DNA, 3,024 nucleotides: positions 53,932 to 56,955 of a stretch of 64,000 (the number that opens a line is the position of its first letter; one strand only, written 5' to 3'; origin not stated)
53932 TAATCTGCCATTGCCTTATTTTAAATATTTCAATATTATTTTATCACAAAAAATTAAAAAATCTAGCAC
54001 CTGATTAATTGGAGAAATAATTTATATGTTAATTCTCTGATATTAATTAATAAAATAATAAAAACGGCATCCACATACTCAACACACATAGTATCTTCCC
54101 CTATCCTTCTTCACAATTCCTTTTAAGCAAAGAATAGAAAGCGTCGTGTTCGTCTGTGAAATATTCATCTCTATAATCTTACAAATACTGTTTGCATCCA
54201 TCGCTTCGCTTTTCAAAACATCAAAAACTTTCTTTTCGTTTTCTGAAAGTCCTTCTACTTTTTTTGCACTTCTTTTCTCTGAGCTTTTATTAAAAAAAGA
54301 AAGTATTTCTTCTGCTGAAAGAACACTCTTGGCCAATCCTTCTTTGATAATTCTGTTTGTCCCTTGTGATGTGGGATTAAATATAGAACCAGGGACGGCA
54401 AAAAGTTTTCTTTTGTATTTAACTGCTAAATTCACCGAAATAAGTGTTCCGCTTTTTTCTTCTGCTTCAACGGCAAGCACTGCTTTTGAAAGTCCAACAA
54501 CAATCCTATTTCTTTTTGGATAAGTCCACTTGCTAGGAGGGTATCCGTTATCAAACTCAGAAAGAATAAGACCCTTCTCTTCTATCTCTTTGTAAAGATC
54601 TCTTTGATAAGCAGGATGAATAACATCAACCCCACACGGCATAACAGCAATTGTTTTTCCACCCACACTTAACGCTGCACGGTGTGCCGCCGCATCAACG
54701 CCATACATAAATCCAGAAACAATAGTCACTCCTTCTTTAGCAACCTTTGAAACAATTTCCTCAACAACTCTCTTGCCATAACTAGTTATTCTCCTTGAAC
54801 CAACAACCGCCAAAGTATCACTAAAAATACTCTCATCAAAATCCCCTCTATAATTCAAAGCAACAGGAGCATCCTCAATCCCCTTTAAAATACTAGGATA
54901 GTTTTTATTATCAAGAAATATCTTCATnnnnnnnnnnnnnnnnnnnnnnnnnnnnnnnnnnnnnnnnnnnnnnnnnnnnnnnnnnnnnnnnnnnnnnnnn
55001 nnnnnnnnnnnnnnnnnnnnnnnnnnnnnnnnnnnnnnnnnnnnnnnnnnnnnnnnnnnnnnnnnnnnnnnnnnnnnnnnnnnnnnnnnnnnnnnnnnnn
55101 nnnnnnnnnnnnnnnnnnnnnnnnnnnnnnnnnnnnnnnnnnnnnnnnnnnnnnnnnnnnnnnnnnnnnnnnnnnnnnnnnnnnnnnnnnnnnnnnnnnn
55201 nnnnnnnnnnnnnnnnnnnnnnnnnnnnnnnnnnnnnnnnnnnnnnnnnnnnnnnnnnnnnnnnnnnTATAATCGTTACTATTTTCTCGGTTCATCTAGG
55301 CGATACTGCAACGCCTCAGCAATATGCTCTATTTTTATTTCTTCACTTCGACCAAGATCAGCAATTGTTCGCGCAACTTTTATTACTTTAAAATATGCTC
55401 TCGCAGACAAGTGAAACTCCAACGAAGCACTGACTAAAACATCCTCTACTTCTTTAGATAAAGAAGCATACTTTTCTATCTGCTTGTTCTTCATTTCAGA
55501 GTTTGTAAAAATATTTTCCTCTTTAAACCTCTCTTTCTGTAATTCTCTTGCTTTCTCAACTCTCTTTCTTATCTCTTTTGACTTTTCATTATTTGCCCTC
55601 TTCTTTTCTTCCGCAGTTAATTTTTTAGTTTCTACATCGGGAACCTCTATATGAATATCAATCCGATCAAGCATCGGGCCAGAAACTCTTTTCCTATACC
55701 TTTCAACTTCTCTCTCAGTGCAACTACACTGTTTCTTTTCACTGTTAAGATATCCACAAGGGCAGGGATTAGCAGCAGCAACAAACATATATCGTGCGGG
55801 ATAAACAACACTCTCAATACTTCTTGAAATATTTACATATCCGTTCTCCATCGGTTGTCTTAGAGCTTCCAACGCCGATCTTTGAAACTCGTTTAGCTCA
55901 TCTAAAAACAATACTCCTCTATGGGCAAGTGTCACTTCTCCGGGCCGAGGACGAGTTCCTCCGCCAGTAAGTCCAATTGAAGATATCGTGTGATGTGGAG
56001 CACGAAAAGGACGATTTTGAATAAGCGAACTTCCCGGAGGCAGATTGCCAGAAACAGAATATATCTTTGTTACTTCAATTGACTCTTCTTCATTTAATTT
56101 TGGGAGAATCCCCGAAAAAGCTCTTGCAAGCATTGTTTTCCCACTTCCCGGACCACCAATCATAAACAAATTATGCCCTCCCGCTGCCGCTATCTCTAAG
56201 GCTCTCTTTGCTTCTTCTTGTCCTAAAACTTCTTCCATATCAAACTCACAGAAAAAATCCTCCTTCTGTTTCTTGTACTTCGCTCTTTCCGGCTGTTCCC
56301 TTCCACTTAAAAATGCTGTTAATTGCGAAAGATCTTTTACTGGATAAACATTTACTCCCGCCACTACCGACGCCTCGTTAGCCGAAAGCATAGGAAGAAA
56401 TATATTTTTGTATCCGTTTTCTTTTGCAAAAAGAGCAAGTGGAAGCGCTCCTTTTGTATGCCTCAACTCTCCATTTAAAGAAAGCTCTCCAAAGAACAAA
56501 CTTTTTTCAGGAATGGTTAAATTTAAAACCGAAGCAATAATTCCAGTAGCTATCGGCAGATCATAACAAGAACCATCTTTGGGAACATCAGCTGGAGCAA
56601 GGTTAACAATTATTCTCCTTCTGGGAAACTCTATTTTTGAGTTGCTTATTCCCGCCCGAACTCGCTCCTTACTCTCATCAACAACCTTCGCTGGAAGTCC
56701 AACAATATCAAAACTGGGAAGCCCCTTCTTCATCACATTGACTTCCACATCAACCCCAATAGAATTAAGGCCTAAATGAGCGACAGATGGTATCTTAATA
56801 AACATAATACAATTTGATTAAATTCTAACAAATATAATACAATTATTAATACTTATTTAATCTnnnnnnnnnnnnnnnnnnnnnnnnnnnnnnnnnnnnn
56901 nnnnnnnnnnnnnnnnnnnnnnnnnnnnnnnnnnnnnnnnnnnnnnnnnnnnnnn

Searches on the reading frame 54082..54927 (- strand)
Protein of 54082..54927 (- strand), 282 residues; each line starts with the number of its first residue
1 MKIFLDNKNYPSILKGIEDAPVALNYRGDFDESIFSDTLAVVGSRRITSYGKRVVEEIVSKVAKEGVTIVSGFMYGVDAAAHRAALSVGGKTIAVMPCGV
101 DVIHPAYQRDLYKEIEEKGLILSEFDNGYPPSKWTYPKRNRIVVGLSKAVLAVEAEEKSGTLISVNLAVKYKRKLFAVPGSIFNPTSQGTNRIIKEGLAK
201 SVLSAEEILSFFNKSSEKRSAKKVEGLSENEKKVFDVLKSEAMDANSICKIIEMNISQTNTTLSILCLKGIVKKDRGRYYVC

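Call 51: search_protein_families(library=pfam, proteins=[window:54082-54927:-], max_evalue=0.00001)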
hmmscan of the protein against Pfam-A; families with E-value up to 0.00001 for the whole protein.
window:54082-54927:- (282 aa): 2 families
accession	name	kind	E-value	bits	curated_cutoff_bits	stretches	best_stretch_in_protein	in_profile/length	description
PF02481.21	DNA_processg_A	-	1.7e-69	233.6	29.6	1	3-202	10-210/212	DNA recombination-mediator protein A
PF18306.6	LDcluster4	-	2e-08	34.4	26.3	0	39-98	4-64/151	SLOG cluster4 family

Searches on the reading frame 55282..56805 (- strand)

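Call 51: search_protein_families(library=pfam, proteins=[window:55282-56805:-], max_evalue=0.00001)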
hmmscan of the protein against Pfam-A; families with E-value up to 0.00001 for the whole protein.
window:55282-56805:- (508 aa): 5 families
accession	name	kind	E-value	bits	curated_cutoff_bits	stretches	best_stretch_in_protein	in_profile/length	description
PF01078.27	Mg_chelatase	-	1.2e-92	309.5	20.3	1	189-395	1-206/207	Magnesium chelatase, subunit ChlI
PF13541.12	ChlI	-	1.8e-41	141.3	27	1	20-139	1-119/121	Subunit ChlI of Mg-chelatase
PF13335.12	Mg_chelatase_C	-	1.9e-30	105.8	26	1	407-502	2-94/94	Magnesium chelatase, subunit ChlI C-terminal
PF00493.29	MCM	-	1.1e-08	34.9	23.3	1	288-356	114-182/224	MCM P-loop domain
PF07728.20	AAA_5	-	4.8e-08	33.5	22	0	280-351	49-126/139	AAA domain (dynein-related subfamily)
